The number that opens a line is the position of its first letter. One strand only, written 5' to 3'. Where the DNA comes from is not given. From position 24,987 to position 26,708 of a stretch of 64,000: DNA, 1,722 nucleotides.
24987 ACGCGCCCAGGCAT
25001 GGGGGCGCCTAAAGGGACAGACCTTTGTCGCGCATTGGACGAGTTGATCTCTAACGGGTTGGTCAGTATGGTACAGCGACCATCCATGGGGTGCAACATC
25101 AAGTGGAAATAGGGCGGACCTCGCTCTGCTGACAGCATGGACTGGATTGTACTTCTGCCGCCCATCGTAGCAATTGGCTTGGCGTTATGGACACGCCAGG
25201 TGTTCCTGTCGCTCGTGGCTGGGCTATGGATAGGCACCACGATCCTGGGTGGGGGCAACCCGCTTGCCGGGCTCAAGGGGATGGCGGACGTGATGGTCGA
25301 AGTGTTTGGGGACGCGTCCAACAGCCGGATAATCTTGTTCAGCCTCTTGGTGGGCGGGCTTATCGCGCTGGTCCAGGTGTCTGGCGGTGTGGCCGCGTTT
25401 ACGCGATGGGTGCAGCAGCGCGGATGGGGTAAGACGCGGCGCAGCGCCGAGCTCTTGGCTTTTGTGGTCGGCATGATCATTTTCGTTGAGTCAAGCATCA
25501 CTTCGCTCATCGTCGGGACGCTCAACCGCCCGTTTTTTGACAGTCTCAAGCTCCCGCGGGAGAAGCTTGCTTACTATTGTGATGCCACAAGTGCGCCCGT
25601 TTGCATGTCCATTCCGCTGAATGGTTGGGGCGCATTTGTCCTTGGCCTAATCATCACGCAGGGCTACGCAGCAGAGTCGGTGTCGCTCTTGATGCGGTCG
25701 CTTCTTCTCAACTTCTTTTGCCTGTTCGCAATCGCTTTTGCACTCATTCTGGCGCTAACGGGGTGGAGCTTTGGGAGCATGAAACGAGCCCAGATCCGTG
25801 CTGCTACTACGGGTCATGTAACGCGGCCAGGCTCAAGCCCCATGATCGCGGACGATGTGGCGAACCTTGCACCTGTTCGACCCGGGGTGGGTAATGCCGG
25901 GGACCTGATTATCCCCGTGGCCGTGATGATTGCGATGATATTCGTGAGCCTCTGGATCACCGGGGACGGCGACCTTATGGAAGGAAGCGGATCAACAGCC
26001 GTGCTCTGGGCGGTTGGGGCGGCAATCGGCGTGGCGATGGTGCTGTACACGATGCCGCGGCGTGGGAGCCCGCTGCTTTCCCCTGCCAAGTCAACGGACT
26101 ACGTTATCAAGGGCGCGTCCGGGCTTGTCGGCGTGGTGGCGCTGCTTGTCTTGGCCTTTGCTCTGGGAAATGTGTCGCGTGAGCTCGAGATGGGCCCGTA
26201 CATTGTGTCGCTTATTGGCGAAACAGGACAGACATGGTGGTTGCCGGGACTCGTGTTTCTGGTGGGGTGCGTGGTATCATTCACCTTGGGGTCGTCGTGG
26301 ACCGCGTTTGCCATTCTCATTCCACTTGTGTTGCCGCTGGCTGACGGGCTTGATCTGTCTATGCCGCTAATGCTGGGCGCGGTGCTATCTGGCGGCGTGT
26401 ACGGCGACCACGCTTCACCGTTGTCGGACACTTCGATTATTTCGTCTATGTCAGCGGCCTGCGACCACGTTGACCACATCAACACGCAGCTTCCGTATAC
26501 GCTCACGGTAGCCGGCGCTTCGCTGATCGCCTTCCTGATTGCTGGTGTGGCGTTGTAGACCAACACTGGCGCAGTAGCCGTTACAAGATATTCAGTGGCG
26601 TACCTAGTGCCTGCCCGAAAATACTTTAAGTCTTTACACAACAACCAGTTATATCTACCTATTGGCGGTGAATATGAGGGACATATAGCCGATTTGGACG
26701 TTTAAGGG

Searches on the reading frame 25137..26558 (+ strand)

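Call 84: search_protein_families(library=pfam, proteins=[window:25137-26558:+], max_evalue=0.0001)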
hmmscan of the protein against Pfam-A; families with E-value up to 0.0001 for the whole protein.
window:25137-26558:+ (473 aa): 1 family
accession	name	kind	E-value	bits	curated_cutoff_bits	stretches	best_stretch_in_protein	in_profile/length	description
PF03553.21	Na_H_antiporter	-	1.9e-39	136.2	23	1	171-471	19-303/303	Na+/H+ antiporter family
